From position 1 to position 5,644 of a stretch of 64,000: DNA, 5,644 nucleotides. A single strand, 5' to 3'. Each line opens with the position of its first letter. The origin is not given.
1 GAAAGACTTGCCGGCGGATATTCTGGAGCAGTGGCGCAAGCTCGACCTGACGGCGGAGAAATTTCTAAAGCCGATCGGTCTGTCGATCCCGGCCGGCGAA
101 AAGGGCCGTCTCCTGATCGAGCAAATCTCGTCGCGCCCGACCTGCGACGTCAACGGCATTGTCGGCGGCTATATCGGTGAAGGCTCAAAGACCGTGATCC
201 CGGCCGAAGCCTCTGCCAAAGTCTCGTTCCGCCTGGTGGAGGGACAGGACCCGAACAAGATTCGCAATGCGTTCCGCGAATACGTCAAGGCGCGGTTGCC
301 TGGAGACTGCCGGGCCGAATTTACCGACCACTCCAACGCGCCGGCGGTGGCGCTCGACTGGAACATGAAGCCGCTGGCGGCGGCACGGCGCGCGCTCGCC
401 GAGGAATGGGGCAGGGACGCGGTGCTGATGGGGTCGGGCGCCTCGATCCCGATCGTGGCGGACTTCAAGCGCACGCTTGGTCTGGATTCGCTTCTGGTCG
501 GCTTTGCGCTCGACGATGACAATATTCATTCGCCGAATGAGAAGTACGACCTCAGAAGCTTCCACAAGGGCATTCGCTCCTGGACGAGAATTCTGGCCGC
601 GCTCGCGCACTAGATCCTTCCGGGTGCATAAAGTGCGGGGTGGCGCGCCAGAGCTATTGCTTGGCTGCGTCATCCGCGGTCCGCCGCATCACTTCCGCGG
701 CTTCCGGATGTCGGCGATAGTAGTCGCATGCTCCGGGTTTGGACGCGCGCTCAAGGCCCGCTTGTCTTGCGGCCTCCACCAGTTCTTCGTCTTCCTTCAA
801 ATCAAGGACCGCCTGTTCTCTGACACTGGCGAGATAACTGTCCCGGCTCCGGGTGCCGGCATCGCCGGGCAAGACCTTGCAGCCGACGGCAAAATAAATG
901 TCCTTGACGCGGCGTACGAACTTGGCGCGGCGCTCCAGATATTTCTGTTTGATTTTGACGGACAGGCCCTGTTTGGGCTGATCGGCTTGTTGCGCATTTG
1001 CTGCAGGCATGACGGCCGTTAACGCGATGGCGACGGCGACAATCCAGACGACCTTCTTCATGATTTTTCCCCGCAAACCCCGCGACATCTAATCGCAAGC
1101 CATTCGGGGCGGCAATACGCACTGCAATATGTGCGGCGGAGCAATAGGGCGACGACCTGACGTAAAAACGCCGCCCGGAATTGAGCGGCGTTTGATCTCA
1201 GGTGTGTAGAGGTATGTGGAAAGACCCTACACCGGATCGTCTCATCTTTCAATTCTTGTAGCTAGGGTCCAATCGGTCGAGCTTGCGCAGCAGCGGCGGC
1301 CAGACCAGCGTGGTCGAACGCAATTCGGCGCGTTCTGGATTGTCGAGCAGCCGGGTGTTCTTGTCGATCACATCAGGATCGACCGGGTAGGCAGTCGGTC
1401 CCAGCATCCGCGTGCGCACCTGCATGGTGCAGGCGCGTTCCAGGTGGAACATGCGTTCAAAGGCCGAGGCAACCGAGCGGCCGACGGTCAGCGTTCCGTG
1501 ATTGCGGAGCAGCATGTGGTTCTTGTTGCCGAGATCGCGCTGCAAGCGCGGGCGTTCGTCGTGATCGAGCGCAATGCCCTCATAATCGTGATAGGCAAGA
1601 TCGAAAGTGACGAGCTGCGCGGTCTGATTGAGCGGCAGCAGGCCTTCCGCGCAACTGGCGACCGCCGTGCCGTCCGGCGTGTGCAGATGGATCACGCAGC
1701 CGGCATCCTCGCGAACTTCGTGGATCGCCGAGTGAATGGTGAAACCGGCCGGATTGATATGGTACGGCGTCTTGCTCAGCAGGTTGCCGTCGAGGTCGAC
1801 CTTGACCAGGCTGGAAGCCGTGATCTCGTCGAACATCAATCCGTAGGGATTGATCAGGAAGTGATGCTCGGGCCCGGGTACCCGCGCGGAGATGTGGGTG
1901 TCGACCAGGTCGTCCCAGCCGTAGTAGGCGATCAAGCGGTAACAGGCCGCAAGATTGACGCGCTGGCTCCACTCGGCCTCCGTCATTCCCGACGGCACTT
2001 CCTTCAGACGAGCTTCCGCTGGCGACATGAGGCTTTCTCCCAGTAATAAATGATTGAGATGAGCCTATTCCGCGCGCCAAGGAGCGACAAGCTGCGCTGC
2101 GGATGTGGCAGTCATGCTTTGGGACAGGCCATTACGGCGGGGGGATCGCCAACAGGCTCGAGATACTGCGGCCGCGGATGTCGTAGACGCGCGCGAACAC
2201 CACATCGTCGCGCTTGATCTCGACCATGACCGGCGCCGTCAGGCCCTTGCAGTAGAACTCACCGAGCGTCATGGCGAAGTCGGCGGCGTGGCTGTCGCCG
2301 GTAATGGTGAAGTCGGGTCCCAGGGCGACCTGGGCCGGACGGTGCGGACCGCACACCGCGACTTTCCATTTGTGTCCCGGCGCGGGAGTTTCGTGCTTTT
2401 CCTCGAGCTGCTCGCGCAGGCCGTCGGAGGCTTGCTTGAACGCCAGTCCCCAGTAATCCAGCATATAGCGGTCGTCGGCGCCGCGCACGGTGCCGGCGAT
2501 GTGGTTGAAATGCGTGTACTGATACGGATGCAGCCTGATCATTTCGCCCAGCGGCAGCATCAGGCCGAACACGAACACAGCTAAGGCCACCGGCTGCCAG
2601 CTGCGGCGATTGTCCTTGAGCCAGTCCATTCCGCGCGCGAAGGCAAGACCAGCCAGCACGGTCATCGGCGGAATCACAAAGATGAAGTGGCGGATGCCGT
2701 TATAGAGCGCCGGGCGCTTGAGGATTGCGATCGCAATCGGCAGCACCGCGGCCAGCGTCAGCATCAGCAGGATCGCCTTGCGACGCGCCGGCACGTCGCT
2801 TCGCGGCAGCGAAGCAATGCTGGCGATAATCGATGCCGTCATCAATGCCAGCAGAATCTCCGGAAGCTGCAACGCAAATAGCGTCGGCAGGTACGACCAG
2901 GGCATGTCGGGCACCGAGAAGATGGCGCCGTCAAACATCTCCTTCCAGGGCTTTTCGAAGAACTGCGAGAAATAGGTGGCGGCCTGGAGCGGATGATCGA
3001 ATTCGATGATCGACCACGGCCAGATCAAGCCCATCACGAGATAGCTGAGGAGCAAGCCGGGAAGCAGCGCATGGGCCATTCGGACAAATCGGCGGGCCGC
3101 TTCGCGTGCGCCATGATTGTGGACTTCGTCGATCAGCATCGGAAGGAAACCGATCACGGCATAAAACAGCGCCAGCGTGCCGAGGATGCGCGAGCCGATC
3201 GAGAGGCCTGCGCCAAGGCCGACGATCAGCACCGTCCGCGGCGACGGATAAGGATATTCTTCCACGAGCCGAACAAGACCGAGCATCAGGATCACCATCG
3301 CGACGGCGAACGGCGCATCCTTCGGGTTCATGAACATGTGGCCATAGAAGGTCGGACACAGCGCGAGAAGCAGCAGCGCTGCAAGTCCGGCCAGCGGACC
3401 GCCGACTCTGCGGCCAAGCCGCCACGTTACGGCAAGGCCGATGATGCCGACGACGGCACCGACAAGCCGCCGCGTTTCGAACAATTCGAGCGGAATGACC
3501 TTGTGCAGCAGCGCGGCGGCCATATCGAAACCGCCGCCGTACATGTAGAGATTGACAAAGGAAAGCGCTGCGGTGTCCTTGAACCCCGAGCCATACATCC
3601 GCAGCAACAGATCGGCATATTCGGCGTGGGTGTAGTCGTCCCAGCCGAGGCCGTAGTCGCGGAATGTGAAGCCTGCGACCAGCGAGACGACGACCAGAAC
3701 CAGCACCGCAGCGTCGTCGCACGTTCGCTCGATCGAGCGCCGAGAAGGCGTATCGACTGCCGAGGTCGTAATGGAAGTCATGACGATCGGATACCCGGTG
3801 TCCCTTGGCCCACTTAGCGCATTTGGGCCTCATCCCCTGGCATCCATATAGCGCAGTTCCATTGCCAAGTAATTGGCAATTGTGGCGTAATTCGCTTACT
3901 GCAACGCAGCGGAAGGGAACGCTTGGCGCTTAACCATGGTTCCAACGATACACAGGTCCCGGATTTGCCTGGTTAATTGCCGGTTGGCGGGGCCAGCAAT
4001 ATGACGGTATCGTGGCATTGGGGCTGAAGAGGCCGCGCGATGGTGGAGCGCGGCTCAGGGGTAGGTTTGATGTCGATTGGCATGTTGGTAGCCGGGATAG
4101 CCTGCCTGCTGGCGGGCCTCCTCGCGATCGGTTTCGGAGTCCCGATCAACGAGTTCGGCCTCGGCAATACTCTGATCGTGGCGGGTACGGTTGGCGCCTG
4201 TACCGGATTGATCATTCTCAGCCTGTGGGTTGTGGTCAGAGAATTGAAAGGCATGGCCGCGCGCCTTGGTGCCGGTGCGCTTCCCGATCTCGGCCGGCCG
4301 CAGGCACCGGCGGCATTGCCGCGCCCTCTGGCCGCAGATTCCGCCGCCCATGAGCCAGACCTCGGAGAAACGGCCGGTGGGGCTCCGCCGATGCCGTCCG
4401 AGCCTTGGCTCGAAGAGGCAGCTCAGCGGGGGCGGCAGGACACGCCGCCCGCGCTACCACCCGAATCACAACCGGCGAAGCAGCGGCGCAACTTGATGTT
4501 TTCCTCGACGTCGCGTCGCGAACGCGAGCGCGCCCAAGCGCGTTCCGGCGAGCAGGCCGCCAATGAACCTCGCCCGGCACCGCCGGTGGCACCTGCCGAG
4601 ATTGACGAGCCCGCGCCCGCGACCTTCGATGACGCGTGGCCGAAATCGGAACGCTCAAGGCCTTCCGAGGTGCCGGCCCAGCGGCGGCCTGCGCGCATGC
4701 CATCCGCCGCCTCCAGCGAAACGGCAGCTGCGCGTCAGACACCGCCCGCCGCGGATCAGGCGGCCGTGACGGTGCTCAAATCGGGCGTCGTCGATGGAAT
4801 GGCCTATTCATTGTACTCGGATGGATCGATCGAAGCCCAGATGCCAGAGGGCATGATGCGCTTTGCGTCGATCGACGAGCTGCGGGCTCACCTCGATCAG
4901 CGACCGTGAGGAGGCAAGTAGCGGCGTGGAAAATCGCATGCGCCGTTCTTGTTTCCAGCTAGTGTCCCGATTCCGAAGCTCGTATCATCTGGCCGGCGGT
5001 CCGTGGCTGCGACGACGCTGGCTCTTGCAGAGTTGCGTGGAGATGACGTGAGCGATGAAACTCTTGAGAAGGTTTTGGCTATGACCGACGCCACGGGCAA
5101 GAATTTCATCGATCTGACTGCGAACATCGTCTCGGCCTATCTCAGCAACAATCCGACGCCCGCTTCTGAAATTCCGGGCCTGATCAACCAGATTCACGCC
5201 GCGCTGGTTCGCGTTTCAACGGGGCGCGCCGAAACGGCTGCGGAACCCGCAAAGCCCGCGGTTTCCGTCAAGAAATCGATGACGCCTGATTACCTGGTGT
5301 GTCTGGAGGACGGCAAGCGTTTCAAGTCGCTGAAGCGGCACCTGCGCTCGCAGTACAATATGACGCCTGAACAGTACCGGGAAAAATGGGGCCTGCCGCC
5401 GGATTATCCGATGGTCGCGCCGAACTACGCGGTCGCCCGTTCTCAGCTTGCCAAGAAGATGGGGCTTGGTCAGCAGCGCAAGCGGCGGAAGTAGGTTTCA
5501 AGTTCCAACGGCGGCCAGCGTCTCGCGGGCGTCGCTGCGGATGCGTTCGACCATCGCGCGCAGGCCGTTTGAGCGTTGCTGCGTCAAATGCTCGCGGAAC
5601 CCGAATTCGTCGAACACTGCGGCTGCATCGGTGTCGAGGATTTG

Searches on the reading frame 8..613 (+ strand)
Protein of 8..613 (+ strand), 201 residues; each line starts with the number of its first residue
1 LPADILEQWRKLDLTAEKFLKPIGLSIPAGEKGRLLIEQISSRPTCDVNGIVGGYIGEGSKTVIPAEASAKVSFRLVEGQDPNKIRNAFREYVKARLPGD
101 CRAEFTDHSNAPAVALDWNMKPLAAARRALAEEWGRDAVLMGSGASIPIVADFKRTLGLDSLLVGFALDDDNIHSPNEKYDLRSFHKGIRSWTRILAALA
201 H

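Call 40: search_protein_families(library=pfam, proteins=[window:8-613:+], max_evalue=0.0001)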
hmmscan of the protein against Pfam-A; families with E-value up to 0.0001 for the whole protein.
window:8-613:+ (201 aa): 2 families
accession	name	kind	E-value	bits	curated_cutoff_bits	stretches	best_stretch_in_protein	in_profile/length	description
PF07687.19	M20_dimer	-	1.1e-10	41.8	21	1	24-100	48-106/107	Peptidase dimerisation domain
PF01546.33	Peptidase_M20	-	7.3e-10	39.5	24.6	1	52-197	112-205/206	Peptidase family M20/M25/M40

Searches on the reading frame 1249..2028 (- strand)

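Call 40: search_protein_families(library=pfam, proteins=[window:1249-2028:-], max_evalue=0.0001)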
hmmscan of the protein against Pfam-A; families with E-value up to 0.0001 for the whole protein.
window:1249-2028:- (259 aa): 1 family
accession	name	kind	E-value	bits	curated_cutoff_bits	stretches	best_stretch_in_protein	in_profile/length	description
PF00596.27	Aldolase_II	-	9.7e-50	169.4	22.2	1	25-204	2-183/183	Class II Aldolase and Adducin N-terminal domain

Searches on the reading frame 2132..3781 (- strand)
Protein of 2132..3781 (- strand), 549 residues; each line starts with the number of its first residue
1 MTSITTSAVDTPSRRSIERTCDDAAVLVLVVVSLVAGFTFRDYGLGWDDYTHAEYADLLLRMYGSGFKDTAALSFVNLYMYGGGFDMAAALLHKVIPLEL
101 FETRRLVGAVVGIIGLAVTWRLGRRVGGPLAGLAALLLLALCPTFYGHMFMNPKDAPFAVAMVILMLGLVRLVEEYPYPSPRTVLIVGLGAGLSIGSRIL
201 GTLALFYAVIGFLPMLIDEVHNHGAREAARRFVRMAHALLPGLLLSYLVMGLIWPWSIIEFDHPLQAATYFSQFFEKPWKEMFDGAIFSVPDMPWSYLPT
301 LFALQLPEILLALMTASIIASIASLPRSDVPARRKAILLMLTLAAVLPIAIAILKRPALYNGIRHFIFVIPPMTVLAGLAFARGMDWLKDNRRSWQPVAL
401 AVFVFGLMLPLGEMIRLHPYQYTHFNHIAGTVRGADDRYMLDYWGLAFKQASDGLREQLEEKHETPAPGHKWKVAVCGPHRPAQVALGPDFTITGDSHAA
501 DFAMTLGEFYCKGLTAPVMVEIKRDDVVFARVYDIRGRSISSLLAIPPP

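Call 40: search_protein_families(library=pfam, proteins=[window:2132-3781:-], max_evalue=0.0001)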
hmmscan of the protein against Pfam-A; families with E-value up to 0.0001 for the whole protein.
window:2132-3781:- (549 aa): 1 family
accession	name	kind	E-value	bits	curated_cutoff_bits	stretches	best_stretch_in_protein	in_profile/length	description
PF13231.12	PMT_2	-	1.1e-08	35.9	26.1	1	105-218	25-132/160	Dolichyl-phosphate-mannose-protein mannosyltransferase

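Call 80: find_homologous_proteins(query=window:2132-3781:-)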
Query window:2132-3781:- (549 aa): 6246 proteins with E <= 0.001 among 8000 candidates; the best 120 are listed.
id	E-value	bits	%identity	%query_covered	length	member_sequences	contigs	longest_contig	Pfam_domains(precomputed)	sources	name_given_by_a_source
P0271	0.0e+0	1239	100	100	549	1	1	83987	PF13231.13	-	-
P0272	0.0e+0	1149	92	100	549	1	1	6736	PF13231.13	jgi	jgi:hypothetical protein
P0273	0.0e+0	1142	91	100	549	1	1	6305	PF13231.13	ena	-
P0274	0.0e+0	1129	91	100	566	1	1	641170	PF13231.13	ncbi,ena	-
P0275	0.0e+0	1129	90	100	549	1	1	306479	PF13231.13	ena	-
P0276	0.0e+0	1128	90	100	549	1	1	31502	PF13231.13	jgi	jgi:hypothetical protein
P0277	0.0e+0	1128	91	100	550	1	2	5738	PF13231.13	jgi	jgi:hypothetical protein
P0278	0.0e+0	1128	90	100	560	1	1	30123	PF13231.13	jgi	jgi:hypothetical protein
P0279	0.0e+0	1124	90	100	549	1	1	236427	PF13231.13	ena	-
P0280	0.0e+0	1123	90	100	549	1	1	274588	PF13231.13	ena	-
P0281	0.0e+0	1122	90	100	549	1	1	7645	PF13231.13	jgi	jgi:hypothetical protein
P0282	0.0e+0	1121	90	100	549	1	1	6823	PF13231.13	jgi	jgi:hypothetical protein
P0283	0.0e+0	1120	89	100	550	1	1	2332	PF13231.13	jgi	jgi:Dolichyl-phosphate-mannose-protein mannosyltransferase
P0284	0.0e+0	1114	89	100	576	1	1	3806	PF13231.13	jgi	jgi:Dolichyl-phosphate-mannose-protein mannosyltransferase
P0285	0.0e+0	1108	88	100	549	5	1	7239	PF13231.13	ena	-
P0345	0.0e+0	1066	86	100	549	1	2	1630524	PF13231.13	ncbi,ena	-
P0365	0.0e+0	1060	84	100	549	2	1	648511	PF13231.13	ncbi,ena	-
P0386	0.0e+0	1054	83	100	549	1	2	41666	PF13231.13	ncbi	ncbi:MAG: glycosyltransferase family 39 protein [Bradyrhizobium sp.]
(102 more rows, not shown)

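Call 81: find_encoding_contigs(protein=P0345, flank=1500, max_places=1)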
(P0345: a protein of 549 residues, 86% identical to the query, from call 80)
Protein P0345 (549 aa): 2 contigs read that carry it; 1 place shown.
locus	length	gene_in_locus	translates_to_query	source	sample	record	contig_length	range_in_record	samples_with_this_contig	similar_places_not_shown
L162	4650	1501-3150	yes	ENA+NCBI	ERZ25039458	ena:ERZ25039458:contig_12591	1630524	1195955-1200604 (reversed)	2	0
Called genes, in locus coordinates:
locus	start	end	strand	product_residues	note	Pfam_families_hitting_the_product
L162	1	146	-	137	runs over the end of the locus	PF05443:ROS_MUCR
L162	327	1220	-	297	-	-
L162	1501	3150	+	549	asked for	PF13231:PMT_2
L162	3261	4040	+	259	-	PF00596:Aldolase_II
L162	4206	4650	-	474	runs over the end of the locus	PF01546:Peptidase_M20, PF07687:M20_dimer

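Call 82: find_encoding_contigs(protein=P0365, flank=1500, max_places=1)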
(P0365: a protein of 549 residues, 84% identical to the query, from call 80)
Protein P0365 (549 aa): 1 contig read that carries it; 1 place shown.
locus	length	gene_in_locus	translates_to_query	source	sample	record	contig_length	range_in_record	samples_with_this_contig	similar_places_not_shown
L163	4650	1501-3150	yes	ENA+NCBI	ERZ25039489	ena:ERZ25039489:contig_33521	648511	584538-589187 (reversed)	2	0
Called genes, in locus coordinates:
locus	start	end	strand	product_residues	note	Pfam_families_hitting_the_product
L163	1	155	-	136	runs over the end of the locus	PF05443:ROS_MUCR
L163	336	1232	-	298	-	-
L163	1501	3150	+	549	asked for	PF13231:PMT_2 (weak)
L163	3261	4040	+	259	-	PF00596:Aldolase_II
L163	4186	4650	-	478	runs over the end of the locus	PF01546:Peptidase_M20, PF07687:M20_dimer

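Call 83: find_encoding_contigs(protein=P0386, flank=1500, max_places=1)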
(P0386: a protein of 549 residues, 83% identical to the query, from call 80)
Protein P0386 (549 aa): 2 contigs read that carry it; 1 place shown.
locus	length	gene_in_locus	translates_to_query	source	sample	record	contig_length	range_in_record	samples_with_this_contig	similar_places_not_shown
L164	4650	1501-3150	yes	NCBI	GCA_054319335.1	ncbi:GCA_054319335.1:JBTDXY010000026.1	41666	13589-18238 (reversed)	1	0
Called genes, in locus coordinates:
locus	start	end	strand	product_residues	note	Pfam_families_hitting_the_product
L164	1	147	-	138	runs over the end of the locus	PF05443:ROS_MUCR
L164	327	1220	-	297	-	-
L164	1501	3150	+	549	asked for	PF13231:PMT_2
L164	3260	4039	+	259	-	PF00596:Aldolase_II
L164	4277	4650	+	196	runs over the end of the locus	-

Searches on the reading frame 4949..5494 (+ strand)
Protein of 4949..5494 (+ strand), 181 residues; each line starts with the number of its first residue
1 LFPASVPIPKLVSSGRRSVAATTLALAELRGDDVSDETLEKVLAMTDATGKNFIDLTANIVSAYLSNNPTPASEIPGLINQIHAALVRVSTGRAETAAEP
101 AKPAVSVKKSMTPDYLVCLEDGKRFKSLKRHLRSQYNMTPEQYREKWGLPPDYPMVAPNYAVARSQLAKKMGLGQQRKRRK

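Call 40: search_protein_families(library=pfam, proteins=[window:4949-5494:+], max_evalue=0.0001)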
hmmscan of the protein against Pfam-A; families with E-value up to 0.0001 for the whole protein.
window:4949-5494:+ (181 aa): 1 family
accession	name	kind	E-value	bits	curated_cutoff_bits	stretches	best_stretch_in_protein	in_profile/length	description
PF05443.17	ROS_MUCR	-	1.5e-51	174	25.4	1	53-174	2-123/123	ROS/MUCR transcriptional regulator protein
